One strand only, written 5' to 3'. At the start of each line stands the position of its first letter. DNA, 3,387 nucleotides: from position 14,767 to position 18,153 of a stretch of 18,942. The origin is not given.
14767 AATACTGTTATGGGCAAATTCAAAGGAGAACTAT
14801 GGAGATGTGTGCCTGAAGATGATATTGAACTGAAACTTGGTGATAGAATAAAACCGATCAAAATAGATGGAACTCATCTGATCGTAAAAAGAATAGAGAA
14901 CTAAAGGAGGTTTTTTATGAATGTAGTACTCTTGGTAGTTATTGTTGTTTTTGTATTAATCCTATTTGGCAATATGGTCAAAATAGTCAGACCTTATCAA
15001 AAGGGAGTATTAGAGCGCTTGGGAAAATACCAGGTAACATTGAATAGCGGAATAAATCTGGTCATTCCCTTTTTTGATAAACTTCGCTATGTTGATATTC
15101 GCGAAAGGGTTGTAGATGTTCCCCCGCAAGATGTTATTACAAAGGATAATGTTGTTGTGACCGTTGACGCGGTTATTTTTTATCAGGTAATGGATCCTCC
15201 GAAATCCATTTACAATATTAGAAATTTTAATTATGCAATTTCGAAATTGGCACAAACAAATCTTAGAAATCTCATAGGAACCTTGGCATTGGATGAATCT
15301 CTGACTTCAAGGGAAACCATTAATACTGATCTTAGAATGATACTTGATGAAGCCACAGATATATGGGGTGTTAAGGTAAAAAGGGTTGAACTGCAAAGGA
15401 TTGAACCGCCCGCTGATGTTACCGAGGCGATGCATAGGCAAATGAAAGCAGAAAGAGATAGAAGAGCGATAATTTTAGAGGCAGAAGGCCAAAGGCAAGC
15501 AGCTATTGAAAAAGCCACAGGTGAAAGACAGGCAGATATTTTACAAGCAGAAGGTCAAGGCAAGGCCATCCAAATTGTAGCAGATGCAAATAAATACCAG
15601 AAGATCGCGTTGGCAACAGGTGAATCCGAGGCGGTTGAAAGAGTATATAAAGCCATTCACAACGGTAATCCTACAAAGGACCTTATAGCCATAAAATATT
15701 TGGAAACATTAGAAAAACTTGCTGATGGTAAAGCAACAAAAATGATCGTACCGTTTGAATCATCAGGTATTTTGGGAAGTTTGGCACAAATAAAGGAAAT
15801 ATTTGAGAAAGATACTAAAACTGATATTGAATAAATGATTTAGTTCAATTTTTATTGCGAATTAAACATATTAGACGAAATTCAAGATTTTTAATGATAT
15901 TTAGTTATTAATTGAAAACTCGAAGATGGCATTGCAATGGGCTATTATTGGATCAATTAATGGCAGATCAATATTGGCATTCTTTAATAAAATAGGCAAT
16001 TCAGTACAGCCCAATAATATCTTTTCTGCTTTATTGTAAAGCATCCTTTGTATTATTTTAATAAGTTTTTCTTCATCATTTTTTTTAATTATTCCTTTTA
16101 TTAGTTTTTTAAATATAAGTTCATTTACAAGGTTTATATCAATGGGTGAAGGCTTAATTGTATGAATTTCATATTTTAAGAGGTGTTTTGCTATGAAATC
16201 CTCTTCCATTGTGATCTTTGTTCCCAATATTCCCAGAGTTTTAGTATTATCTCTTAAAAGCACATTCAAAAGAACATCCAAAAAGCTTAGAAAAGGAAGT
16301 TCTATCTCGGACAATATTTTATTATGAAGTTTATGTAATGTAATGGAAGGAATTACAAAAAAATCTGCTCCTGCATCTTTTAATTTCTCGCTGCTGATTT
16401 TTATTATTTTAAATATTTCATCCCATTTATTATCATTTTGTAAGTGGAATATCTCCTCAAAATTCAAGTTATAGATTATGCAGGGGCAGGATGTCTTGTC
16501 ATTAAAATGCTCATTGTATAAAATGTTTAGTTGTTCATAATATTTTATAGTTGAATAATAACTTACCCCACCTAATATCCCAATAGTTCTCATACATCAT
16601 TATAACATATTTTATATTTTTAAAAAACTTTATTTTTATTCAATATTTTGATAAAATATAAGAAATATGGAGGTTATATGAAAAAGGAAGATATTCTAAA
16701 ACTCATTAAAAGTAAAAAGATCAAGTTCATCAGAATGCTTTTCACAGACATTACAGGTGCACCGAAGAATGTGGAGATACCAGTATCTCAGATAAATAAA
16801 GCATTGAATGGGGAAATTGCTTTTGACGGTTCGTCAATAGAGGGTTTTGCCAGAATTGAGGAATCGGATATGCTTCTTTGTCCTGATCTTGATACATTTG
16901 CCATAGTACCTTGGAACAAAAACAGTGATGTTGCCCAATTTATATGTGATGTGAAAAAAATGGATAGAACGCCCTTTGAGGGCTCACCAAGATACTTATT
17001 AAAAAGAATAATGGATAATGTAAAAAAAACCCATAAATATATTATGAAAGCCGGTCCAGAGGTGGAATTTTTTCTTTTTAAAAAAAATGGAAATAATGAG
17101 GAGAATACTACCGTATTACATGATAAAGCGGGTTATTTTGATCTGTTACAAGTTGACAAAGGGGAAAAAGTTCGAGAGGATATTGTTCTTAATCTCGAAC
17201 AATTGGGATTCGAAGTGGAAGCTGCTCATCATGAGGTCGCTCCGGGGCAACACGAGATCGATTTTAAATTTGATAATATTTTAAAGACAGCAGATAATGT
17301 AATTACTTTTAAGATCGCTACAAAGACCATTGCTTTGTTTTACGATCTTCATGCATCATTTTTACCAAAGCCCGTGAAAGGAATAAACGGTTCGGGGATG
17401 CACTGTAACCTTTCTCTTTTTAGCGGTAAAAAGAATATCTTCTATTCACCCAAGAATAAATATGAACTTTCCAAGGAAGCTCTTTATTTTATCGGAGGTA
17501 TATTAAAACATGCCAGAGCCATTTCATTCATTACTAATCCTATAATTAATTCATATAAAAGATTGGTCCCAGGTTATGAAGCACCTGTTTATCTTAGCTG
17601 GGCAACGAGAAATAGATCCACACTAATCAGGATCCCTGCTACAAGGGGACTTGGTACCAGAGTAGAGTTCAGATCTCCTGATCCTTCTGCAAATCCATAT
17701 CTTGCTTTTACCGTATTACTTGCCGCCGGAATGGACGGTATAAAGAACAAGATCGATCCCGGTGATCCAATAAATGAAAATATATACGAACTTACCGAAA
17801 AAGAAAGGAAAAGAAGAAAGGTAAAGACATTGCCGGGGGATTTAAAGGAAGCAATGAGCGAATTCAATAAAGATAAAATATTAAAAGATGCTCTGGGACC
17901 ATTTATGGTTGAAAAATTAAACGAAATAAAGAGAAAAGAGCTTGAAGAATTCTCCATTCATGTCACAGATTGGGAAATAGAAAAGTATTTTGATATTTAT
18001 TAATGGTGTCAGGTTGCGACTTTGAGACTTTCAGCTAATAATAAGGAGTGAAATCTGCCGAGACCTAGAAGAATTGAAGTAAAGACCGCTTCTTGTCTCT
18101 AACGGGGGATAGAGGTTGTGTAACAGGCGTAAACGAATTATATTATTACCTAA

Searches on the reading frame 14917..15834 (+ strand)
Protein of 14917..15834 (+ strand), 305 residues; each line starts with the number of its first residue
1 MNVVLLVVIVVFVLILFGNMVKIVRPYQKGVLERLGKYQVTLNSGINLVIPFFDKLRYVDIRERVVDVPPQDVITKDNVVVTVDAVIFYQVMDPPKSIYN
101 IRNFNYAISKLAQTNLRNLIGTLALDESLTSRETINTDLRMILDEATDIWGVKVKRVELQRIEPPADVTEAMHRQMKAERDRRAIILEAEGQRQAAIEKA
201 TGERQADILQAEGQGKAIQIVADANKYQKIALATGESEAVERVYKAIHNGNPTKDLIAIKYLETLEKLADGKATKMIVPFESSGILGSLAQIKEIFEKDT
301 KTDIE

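Call 85: search_protein_families(library=pfam, proteins=[window:14917-15834:+], max_evalue=0.001)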
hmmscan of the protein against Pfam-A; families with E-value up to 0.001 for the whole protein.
window:14917-15834:+ (305 aa): 1 family
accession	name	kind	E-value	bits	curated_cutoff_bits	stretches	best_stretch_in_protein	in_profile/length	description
PF01145.31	Band_7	-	3.4e-42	144.9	23.6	1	22-192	1-175/176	SPFH domain / Band 7 family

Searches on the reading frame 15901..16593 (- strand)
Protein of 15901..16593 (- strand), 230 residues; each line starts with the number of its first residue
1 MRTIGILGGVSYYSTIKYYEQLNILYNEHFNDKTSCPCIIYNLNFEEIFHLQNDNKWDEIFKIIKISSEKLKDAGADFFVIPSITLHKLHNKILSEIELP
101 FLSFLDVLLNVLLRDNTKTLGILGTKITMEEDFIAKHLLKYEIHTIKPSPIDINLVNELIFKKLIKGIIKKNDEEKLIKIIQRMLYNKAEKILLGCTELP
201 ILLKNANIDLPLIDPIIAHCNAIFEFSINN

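Call 85: search_protein_families(library=pfam, proteins=[window:15901-16593:-], max_evalue=0.001)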
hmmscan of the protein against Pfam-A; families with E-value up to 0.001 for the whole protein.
window:15901-16593:- (230 aa): 1 family
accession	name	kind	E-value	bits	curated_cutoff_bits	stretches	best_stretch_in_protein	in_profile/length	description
PF01177.27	Asp_Glu_race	-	4.1e-27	95.8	31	1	7-222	1-210/211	Asp/Glu/Hydantoin racemase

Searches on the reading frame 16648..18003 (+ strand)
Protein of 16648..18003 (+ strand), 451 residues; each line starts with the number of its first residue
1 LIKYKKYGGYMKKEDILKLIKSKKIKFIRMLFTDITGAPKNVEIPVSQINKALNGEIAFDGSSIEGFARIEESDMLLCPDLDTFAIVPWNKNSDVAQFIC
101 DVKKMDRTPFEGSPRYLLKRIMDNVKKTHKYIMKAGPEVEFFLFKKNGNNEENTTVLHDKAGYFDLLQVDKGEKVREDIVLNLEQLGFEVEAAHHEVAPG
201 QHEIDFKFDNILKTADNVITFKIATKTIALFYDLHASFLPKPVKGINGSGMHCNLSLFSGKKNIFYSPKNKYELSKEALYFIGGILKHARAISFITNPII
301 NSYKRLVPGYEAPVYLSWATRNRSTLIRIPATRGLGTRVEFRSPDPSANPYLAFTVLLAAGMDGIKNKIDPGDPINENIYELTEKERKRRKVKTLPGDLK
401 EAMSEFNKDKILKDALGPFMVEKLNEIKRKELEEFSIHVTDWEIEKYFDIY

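Call 85: search_protein_families(library=pfam, proteins=[window:16648-18003:+], max_evalue=0.001)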
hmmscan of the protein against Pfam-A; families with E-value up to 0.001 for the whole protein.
window:16648-18003:+ (451 aa): 2 families
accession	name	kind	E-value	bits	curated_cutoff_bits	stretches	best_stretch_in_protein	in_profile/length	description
PF00120.29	Gln-synt_C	-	9e-131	436.4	24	1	112-447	2-344/344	Glutamine synthetase, catalytic domain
PF03951.24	Gln-synt_N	-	7.1e-30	102.9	33.4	1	24-104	1-81/82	Glutamine synthetase, beta-Grasp domain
